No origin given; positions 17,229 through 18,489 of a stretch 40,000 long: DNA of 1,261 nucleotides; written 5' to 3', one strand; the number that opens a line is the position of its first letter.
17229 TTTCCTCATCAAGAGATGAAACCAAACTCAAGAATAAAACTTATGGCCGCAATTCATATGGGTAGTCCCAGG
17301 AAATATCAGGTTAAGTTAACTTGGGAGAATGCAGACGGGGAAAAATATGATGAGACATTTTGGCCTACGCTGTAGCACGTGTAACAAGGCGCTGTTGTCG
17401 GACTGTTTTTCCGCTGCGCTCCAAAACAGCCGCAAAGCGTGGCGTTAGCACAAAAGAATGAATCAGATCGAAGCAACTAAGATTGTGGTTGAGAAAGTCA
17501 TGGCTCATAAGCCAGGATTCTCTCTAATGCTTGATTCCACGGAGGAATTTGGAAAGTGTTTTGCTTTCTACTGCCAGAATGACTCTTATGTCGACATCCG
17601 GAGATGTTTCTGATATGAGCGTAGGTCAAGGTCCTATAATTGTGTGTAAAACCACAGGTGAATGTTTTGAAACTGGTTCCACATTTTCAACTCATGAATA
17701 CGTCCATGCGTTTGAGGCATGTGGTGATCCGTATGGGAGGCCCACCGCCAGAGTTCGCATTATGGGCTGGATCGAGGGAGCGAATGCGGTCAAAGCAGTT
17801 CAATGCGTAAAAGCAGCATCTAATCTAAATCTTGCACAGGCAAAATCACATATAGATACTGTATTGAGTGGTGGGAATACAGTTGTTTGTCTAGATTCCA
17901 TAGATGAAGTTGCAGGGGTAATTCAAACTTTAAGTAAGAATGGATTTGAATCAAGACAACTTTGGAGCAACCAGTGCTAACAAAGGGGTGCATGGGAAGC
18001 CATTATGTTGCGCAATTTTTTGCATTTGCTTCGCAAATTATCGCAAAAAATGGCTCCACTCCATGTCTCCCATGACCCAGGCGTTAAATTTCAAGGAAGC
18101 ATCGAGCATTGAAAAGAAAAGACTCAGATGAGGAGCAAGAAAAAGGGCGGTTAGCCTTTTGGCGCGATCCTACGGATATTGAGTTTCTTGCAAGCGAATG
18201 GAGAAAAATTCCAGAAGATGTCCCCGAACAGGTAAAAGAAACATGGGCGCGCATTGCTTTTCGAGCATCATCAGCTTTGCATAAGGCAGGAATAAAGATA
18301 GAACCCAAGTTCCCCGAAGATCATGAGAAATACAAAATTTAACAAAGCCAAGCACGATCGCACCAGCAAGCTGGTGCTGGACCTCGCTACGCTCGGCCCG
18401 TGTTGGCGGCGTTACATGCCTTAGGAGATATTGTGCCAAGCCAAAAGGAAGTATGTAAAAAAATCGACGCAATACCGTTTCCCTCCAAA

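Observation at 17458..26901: Cassette array looks like a bank of orphan polymorphic-toxin immunity genes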

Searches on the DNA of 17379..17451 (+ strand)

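Call 40: build_rna_model(alignment_id=A4, structure=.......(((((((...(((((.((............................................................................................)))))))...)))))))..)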
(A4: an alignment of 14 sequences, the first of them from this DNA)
Model R1 built from alignment A4 (14 sequences, 136 columns); structure: as given.
model positions 85; base pairs 14; branch points 0; effective number of sequences 14; information 0.57 bits per position. Calibrated on 0.2 Mb of random sequence (short: E-values are rough).
structure used (alignment columns):
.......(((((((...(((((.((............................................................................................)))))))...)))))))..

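Call 41: search_with_rna_model(model_id=R1, source=window, max_evalue=1, filters=off)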
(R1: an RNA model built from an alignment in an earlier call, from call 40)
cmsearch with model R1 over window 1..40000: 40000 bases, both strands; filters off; matches with E-value up to 1: 15.
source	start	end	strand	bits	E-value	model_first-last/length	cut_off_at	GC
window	25880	25973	+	58.4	7.3e-11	1-85/85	no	0.47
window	19229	19314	+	57.6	1.1e-10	1-85/85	no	0.52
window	26903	26987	+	46.9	2.9e-08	1-85/85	no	0.45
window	21718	21802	+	45.4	6.5e-08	1-85/85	no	0.55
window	18760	18820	+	44.2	1.2e-07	1-85/85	no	0.51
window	18337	18418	+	44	1.3e-07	1-85/85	no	0.59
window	23202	23290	+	43.9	1.4e-07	1-85/85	no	0.54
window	17975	18090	+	43.9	1.4e-07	1-85/85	no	0.44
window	19672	19760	+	43.4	1.8e-07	1-85/85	no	0.51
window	24345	24409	+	37.4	4.1e-06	1-85/85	no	0.51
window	22702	22774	+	37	5.1e-06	1-85/85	no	0.59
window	25515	25599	+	33.1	3.8e-05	1-85/85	no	0.54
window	17379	17451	+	30.7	0.00014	1-85/85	no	0.56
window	24805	24880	+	28.5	0.00042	1-85/85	no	0.54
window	22115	22199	+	27.9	0.00058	1-85/85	no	0.46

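Call 42: search_with_rna_model(model_id=R1, sources=[L008, L009, L010, L011, L012, L013, L014, L015, L016, L017, L018, L019, L020, L021, L022, L023, L024, L025, L026, L027, L028, L029, L030, L031, L032, L033, L034, L036, L037, L038, L040, L041, L042, L043, L045, L046, L047, L048, L049, L050], max_evalue=0.05)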
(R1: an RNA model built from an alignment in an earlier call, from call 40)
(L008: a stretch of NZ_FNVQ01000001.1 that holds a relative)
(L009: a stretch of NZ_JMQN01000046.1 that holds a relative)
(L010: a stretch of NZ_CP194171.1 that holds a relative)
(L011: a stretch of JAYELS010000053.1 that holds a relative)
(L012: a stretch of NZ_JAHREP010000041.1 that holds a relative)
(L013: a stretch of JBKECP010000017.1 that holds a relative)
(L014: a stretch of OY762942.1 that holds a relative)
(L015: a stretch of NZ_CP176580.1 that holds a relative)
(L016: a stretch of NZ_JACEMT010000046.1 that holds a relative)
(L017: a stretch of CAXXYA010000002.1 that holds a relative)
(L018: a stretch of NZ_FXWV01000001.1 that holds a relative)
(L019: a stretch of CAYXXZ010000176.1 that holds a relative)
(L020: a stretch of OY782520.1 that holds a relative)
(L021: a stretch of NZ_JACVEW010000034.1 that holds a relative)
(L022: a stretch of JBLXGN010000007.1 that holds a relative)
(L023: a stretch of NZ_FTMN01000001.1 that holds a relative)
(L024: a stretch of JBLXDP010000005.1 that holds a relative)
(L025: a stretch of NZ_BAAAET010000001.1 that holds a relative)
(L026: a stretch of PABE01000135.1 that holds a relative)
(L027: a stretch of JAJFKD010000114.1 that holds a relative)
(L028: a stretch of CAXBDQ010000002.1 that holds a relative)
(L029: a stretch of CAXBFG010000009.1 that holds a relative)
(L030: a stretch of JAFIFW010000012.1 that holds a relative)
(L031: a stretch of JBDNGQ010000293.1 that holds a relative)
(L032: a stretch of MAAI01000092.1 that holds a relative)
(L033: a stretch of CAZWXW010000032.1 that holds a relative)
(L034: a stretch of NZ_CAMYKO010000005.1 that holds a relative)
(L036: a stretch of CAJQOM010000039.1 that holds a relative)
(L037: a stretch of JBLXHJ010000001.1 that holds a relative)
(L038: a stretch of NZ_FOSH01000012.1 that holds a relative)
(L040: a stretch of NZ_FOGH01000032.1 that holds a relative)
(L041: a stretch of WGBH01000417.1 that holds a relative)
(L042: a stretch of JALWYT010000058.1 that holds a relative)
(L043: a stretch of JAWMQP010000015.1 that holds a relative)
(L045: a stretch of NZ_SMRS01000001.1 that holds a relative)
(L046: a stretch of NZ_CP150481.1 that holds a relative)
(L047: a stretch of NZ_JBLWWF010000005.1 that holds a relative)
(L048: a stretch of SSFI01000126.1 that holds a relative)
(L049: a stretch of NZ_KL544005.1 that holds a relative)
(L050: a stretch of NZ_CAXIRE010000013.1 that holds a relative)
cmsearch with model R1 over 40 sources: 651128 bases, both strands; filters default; matches with E-value up to 0.05: 76.
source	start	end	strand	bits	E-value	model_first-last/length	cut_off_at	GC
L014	5065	5149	-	47.4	3.7e-07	1-85/85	no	0.51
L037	9258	9348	-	44.2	1.9e-06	1-85/85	no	0.53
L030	7004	7082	-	42.4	4.9e-06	1-85/85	no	0.54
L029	5704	5782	-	41.2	9.1e-06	1-85/85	no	0.57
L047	591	681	-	40.8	1.1e-05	1-85/85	no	0.53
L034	9246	9336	-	40.3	1.5e-05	1-85/85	no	0.56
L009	10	96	-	40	1.7e-05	1-85/85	no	0.52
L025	5581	5680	-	39.3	2.5e-05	1-85/85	no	0.55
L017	7430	7516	-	39.3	2.5e-05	1-85/85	no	0.45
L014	4062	4149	-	39.2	2.6e-05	1-85/85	no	0.55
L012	64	151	-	38.8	3.3e-05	1-85/85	no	0.47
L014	1974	2049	-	38.7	3.4e-05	1-85/85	no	0.54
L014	3516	3572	-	38.7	3.4e-05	1-85/85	no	0.53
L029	8432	8516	-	38.5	3.8e-05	1-85/85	no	0.48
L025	6209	6284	-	38.4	4e-05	1-85/85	no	0.54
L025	8049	8139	-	37.5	6.3e-05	1-85/85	no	0.63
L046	6317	6407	-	37.2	7.2e-05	1-85/85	no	0.48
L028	8317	8374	-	37.2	7.5e-05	1-85/85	no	0.52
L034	6570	6669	-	37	8.2e-05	1-85/85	no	0.58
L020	8966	9044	-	36.6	0.0001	1-85/85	no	0.49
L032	7762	7835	-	36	0.00014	1-85/85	no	0.62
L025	6621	6711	-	35.6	0.00017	1-85/85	no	0.63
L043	462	540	-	35.2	0.00021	1-85/85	no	0.56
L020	4263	4341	-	35.2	0.00021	1-85/85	no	0.56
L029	5065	5134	-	34.3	0.00034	1-85/85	no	0.49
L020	5910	5997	-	34.2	0.00035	1-85/85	no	0.48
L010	8679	8738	-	33.9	0.0004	1-85/85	no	0.42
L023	2118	2215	-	33.9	0.00042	1-85/85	no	0.46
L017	4716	4788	-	33.4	0.00055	1-85/85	no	0.49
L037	8792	8882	-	33.3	0.00057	1-85/85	no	0.53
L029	2729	2807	-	33.2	0.00058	1-85/85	no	0.59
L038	8847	8944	-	33.2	0.00058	1-85/85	no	0.46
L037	8190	8301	-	32.9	0.0007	1-85/85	no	0.53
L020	6872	6956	-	32.7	0.00078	1-85/85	no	0.55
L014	5933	6005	-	32.7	0.00079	1-85/85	no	0.51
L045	4084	4156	-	32.6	0.00079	1-85/85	no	0.53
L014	201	288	-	32.6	0.00083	1-85/85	no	0.56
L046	3336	3426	-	32.5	0.00087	1-85/85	no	0.48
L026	1008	1080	-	32.2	0.001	1-85/85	no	0.55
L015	7257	7333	-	32.2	0.001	1-85/85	no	0.53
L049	6208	6293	-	32.1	0.0011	1-85/85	no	0.65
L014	5464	5540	-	31.8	0.0012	1-85/85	no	0.51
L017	7013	7100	-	31.3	0.0016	1-85/85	no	0.53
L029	6375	6449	-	31.2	0.0017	1-85/85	no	0.56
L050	349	433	-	31.2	0.0017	1-85/85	no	0.59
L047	36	143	-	31.1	0.0018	1-85/85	no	0.42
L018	7685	7742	-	31.1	0.0018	1-85/85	no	0.5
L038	9324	9425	-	30.9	0.002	1-85/85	no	0.59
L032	8156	8255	-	30.7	0.0022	1-85/85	no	0.42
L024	264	361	-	30.3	0.0027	1-85/85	no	0.48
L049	4116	4233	-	30.2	0.0028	1-85/85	no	0.53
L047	1117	1220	-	30.1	0.0029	1-85/85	no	0.5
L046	5945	6050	-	30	0.0031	1-85/85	no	0.47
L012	467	578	-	29.7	0.0037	1-85/85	no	0.63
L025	4245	4341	-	29.3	0.0046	1-85/85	no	0.61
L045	7918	8002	-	29.2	0.0047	1-85/85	no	0.6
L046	9283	9343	-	29.2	0.0049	1-85/85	no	0.57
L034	3280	3359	-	29.1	0.0051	1-85/85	no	0.52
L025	7104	7176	-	28.7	0.0063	1-85/85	no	0.55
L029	7939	8023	-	28.6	0.0065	1-85/85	no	0.54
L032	7317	7373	-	27.8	0.01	1-85/85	no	0.51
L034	5394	5505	-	27.6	0.011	1-85/85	no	0.51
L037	7767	7841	-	27.6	0.011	1-85/85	no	0.6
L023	2640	2712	-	27.4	0.012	1-85/85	no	0.6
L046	8768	8855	-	27.3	0.013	1-85/85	no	0.6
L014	883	955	-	26.8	0.016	1-85/85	no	0.48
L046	5154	5260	-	26.8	0.017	1-85/85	no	0.51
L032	9009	9081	-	26.6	0.018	1-85/85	no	0.58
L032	8589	8679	-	26.6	0.018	1-85/85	no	0.56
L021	593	683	-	26.6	0.018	1-85/85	no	0.63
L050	768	824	-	26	0.026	1-85/85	no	0.54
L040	1163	1250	-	25.5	0.033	1-85/85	no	0.58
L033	6309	6369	-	25.4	0.035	1-85/85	no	0.52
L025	8485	8563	-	25.4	0.035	1-85/85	no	0.58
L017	9285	9378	-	25.1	0.041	1-85/85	no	0.49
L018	8148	8217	-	24.9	0.045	1-85/85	no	0.41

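Call 43: search_with_rna_model(model_id=R1, sources=[L051, L052, L053, L054, L055, L056, L057, L058, L059, L061, L062, L063, L064, L065, L066, L067, L068, L069, L070, L071, L072, L073, L074, L075, L077, L078, L079, L080, L081, L082, L083, L084, L085, L086, L087, L001, L002, L003, L006], max_evalue=0.05)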
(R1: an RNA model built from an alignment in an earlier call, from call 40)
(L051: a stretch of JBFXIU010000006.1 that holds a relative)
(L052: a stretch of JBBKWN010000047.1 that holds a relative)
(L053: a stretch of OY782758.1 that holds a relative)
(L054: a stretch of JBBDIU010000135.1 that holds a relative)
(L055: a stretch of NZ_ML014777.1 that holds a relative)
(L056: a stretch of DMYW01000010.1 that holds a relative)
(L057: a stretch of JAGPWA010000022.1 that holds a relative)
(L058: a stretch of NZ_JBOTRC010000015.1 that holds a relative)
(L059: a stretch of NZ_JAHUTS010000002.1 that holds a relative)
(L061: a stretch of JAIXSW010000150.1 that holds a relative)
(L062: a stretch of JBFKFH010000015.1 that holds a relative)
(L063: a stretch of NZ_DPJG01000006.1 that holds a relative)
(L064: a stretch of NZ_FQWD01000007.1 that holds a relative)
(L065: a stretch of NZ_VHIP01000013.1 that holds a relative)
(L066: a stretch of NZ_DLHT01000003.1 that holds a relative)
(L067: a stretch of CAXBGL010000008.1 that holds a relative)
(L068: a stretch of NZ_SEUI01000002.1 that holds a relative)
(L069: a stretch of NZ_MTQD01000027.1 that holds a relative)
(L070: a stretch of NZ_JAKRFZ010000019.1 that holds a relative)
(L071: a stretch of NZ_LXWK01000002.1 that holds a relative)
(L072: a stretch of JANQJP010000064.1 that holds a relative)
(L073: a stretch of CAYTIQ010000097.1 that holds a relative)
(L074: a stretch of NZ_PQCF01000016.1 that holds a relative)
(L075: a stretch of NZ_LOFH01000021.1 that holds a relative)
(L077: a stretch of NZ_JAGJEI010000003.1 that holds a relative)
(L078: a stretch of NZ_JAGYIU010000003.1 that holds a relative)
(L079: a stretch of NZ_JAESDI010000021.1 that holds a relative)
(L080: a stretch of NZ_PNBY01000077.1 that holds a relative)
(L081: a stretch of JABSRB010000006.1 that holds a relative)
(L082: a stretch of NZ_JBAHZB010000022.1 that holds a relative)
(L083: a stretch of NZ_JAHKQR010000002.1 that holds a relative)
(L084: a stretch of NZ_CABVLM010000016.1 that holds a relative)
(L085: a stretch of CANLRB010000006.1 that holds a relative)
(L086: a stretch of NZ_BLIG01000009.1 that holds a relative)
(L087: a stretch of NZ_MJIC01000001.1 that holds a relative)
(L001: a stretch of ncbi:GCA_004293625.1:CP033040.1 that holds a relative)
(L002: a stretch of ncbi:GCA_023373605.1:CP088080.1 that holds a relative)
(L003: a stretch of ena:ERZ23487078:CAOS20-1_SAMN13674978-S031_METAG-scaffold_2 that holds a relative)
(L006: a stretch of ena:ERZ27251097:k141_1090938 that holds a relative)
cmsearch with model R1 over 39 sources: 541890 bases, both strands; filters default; matches with E-value up to 0.05: 58.
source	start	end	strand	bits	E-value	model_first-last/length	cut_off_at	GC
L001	2958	3036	+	52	2.7e-08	1-85/85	no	0.57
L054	1522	1611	-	47.8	2.4e-07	1-85/85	no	0.53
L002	2715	2820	+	39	2.5e-05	1-85/85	no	0.61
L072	862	955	-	38.3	3.4e-05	1-85/85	no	0.54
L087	3173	3273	-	37.7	4.6e-05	1-85/85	no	0.5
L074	81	168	-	36.8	7.6e-05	1-85/85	no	0.58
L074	492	591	-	35.5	0.00015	1-85/85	no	0.42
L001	6397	6481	+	35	0.0002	1-85/85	no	0.44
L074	2116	2215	-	34.8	0.00022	1-85/85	no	0.41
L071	3232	3314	-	34.7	0.00023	1-85/85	no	0.43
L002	5562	5661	+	34.3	0.00028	1-85/85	no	0.58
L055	1169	1224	-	34.3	0.00028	1-85/85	no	0.46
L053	9115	9186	-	34.1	0.0003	1-85/85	no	0.49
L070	3003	3107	-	34.1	0.00031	1-85/85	no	0.45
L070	8431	8531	-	33.8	0.00036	1-85/85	no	0.46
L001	2544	2643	+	33.8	0.00037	1-85/85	no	0.37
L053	6028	6079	-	33.5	0.00042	1-85/85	no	0.62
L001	7170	7242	+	33.4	0.00045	1-85/85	no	0.56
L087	2770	2887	-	33.2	0.0005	1-85/85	no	0.53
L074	5029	5130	-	32.7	0.00064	1-85/85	no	0.47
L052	165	241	-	32.5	0.00073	1-85/85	no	0.52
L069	3298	3397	-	32.3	0.0008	1-85/85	no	0.39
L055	584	682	-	32.2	0.00085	1-85/85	no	0.47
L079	1622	1738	-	32.2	0.00086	1-85/85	no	0.49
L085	9331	9433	-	32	0.00092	1-85/85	no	0.46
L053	4473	4551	-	32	0.00093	1-85/85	no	0.54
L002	6401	6485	+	31.4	0.0013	1-85/85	no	0.62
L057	594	696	-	31.3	0.0013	1-85/85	no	0.46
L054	2551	2662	-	30.8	0.0017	1-85/85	no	0.49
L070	9106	9206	-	30.7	0.0018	1-85/85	no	0.46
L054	1127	1220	-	30.2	0.0024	1-85/85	no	0.57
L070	1986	2087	-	30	0.0026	1-85/85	no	0.43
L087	9280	9397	-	29.9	0.0027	1-85/85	no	0.52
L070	5378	5480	-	29.6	0.0032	1-85/85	no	0.49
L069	1913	2013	-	29.6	0.0032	1-85/85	no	0.39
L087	280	358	-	29.5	0.0034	1-85/85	no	0.57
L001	1572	1640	+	28.6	0.0054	1-85/85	no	0.52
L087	1507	1621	-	28.6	0.0055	1-85/85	no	0.5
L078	6864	6989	-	28.5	0.0058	1-85/85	no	0.45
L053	5005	5053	-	28.4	0.006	1-85/85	no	0.49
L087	6243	6334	-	27.9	0.008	1-85/85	no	0.52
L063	7041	7119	-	27.8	0.0082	1-85/85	no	0.65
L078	4328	4406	-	27.7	0.0088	1-85/85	no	0.59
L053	8373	8444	-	27.3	0.011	1-85/85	no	0.51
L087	8868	8982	-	27.2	0.011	1-85/85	no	0.48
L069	1165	1264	-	26.9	0.013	1-85/85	no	0.38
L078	7452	7581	-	26.8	0.014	1-85/85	no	0.4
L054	1887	1978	-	26.7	0.014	1-85/85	no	0.52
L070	6983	7077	-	26.7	0.014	1-85/85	no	0.53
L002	4589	4647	+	26.7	0.015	1-85/85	no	0.49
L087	5342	5462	-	26.5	0.017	1-85/85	no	0.48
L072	1256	1355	-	26.4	0.017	1-85/85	no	0.53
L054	607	677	-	26.2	0.019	1-85/85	no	0.58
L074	2691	2793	-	26.2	0.019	1-85/85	no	0.49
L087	8191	8260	-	25.7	0.024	1-85/85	no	0.57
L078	9253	9382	-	25.7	0.025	1-85/85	no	0.4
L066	730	843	-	24.5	0.045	1-85/85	no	0.39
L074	1719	1820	-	24.4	0.048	1-85/85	no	0.39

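Call 63: search_with_rna_model(model_id=R1, sources=[L091, L092, L088, L089, L090, L003, L004, L006, L007], max_evalue=1, filters=off)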
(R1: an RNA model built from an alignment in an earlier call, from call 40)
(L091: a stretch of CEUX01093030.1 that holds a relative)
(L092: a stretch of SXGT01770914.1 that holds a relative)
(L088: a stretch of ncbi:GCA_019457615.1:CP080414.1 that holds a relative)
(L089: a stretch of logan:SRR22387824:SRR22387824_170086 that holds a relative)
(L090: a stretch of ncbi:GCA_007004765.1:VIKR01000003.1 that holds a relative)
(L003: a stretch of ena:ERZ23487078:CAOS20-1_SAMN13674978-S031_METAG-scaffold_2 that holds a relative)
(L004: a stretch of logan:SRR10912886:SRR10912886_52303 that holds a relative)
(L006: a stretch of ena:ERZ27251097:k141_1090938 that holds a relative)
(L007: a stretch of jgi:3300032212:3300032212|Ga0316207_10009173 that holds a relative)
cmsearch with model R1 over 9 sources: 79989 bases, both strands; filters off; matches with E-value up to 1: 5.
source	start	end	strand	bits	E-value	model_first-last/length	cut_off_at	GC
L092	2127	2187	+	22.9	0.015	1-85/85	no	0.57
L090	5104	5165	+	21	0.043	1-85/85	no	0.5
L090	7812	7874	+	19.6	0.086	1-85/85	no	0.38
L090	8273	8321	+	18.3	0.17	1-85/85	no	0.39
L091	1592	1666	+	15.1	0.91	1-85/85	no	0.49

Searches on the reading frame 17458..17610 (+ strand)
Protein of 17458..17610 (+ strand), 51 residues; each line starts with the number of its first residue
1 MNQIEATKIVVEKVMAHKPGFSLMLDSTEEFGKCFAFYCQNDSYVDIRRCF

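Call 5: search_protein_families(library=pfam, max_evalue=1, proteins=[window:17458-17610:+])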
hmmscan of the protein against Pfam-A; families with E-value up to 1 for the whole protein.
window:17458-17610:+ (51 aa): 0 families

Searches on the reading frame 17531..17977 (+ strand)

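Call 5: search_protein_families(library=pfam, max_evalue=1, proteins=[window:17531-17977:+])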
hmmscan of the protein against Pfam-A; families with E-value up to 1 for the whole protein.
window:17531-17977:+ (149 aa): 1 family
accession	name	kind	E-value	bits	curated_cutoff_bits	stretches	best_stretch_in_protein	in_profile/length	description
PF00542.24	Ribosomal_L12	-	0.2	12.4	25.9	1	83-110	9-36/67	Ribosomal protein L7/L12 C-terminal domain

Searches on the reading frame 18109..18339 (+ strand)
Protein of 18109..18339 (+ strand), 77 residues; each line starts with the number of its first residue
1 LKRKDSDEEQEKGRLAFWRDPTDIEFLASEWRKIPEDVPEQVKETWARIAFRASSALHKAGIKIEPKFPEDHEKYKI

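Call 5: search_protein_families(library=pfam, max_evalue=1, proteins=[window:18109-18339:+])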
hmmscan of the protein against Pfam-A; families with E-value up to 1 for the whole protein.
window:18109-18339:+ (77 aa): 0 families

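Call 74: search_protein_families(library=ncbifam, max_evalue=0.01, proteins=[window:18109-18339:+])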
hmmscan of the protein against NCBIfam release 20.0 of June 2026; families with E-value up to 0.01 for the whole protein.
window:18109-18339:+ (77 aa): 0 families
